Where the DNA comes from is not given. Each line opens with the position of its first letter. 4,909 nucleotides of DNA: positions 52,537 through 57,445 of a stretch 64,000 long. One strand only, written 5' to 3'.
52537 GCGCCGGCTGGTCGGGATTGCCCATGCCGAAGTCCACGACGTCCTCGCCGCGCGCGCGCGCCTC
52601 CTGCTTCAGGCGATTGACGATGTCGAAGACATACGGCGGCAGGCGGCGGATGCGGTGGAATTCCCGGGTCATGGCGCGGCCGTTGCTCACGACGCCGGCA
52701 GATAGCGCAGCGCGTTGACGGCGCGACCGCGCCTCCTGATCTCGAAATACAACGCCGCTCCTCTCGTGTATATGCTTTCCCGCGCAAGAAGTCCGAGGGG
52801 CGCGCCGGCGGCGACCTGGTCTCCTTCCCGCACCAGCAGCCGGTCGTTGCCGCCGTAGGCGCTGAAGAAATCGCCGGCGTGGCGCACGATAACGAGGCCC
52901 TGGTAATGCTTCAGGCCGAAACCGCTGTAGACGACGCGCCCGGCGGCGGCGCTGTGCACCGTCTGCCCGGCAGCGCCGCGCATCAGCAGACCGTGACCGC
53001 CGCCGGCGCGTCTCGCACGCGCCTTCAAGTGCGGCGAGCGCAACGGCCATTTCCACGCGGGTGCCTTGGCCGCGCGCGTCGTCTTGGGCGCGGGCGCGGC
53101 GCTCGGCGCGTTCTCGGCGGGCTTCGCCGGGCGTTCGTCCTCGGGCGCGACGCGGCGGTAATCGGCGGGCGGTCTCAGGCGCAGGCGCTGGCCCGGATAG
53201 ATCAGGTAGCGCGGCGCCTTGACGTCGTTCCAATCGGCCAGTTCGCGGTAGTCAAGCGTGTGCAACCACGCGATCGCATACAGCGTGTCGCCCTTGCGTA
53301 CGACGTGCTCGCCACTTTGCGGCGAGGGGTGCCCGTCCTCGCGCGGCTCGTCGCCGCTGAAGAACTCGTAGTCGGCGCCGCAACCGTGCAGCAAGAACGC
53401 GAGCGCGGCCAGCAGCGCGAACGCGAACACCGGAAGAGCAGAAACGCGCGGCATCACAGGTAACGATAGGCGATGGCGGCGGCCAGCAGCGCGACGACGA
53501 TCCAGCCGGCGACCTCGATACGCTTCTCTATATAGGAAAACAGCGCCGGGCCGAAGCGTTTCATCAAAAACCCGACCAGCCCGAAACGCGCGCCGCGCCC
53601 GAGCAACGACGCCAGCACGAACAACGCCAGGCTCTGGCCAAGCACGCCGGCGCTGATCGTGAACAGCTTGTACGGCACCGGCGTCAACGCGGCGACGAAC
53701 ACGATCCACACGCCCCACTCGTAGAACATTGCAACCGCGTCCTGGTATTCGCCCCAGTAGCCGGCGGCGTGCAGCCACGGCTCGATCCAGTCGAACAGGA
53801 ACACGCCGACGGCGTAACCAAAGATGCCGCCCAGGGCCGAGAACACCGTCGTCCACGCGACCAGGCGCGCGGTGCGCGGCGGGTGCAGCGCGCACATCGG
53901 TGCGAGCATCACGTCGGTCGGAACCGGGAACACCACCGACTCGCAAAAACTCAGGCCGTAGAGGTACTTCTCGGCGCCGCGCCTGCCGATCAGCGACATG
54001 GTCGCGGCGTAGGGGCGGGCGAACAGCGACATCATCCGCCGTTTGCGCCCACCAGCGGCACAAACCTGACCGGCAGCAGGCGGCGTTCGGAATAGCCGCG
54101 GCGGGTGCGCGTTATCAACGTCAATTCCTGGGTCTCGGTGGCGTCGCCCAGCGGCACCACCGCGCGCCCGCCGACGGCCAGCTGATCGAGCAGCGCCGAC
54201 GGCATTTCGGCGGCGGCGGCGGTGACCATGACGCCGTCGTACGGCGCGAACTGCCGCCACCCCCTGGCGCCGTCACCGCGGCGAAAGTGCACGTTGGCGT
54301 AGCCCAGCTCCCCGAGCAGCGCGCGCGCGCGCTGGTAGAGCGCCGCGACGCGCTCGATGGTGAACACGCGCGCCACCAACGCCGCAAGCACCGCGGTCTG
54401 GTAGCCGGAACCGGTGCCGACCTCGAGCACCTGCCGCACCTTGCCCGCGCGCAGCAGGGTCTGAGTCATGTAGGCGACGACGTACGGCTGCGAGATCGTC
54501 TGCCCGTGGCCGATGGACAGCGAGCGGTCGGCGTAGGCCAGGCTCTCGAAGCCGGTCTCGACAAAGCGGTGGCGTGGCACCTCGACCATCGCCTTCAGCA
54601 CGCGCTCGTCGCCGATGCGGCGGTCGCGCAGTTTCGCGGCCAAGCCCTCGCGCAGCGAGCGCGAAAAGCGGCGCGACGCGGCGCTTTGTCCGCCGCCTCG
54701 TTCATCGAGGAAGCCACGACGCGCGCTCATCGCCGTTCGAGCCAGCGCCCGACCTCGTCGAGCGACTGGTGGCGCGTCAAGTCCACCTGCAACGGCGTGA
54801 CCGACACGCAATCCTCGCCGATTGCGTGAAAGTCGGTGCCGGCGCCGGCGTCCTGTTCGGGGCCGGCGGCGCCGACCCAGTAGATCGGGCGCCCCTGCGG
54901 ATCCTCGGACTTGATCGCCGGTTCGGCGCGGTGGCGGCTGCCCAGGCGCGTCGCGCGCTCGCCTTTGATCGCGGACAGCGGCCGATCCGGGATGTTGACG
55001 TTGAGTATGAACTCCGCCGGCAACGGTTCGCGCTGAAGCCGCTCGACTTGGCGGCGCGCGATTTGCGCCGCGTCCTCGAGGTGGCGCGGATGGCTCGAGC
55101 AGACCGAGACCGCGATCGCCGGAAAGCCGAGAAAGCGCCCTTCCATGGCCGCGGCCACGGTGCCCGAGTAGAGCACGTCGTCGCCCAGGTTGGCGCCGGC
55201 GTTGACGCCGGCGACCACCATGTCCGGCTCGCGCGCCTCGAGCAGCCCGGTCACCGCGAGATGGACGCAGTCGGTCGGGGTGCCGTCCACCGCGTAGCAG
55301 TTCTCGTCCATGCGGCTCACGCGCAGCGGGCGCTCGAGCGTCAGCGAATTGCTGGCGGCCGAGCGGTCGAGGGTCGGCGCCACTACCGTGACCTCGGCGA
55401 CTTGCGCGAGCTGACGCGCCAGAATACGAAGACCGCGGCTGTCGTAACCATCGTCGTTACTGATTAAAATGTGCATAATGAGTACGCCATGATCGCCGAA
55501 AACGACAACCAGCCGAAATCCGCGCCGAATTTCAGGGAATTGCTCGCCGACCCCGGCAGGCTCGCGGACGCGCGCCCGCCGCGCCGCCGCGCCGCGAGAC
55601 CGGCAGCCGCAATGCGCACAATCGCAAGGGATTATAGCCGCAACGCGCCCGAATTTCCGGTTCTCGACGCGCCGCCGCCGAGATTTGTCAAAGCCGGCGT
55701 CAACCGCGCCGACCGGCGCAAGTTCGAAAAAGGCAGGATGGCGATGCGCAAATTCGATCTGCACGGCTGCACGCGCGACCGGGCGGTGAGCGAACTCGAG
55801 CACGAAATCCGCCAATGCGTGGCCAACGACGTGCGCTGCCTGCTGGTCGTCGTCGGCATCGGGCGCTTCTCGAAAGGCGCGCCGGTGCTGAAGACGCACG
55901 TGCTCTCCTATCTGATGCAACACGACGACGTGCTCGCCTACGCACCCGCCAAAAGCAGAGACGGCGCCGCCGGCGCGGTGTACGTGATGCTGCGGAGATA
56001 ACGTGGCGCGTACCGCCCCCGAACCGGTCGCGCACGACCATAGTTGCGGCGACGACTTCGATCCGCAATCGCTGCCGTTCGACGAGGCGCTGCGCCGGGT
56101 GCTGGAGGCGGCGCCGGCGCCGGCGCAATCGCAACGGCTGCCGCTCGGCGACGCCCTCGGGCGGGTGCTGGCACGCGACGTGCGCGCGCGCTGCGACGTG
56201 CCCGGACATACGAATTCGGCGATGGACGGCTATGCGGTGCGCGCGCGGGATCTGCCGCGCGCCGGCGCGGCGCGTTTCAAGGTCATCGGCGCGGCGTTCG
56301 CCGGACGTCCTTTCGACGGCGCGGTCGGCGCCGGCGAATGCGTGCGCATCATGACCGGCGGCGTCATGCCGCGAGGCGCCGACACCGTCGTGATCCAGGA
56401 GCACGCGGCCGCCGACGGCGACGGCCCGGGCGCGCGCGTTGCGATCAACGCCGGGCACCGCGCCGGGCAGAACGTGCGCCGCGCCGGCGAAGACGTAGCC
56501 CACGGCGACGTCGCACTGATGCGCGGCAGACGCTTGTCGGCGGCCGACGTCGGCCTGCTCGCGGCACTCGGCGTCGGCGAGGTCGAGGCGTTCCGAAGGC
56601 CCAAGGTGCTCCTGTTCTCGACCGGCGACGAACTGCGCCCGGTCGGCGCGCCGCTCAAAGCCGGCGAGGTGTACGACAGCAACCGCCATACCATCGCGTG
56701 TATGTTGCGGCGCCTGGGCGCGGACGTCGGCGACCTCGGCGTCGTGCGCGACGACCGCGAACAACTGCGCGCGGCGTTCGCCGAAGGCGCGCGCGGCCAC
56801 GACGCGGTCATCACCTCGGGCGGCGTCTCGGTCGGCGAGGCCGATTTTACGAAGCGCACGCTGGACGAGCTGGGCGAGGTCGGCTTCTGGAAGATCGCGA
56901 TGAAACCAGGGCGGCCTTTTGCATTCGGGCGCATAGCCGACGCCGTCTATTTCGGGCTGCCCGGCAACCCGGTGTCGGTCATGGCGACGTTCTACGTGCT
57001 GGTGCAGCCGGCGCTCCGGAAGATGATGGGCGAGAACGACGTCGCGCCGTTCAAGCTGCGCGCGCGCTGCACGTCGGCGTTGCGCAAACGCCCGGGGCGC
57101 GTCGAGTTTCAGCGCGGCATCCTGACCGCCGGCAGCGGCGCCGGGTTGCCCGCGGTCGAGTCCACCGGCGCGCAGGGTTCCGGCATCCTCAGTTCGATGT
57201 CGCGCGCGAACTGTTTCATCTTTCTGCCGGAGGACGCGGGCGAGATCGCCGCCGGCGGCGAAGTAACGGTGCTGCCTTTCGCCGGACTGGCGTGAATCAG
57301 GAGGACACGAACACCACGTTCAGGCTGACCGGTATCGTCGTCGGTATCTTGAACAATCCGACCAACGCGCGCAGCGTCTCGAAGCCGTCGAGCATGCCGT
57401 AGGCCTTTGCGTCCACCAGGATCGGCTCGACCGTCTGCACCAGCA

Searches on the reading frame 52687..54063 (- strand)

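Call 47: search_protein_families(library=pfam, proteins=[window:52687-54063:-], max_evalue=0.0001)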
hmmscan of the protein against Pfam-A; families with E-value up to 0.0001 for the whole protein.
window:52687-54063:- (458 aa): 2 families
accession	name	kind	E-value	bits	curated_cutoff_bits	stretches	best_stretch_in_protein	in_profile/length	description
PF01551.29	Peptidase_M23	-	3.2e-18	66.1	28.7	1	358-450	5-95/96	Peptidase family M23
PF01476.26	LysM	-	1.6e-11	44.4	20.9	1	253-296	1-42/43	LysM domain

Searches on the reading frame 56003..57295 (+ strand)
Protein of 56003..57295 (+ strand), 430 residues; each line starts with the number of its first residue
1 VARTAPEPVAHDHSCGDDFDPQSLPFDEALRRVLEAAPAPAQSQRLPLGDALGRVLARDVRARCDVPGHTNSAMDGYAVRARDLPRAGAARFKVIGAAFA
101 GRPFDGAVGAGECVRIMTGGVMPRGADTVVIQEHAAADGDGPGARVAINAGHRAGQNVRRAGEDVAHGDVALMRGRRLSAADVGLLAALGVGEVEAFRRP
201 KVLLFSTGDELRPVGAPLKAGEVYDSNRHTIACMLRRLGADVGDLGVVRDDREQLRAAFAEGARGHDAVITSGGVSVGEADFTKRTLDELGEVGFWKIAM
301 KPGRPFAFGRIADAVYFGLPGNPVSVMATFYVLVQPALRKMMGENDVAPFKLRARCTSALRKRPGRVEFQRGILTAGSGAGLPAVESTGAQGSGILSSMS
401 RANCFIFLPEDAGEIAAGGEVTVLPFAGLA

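Call 47: search_protein_families(library=pfam, proteins=[window:56003-57295:+], max_evalue=0.0001)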
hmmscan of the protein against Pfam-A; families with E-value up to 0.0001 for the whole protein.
window:56003-57295:+ (430 aa): 3 families
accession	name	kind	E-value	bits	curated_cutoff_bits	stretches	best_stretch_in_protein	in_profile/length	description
PF03453.22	MoeA_N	-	1.5e-47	161.6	30.8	1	25-190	2-160/160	MoeA N-terminal region (domain I and II)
PF00994.29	MoCF_biosynth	-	2.1e-34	118.7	26.6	1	205-340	3-144/144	Probable molybdopterin binding domain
PF03454.20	MoeA_C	-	3.1e-21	75.8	22.1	1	353-426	1-72/72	MoeA C-terminal region (domain IV)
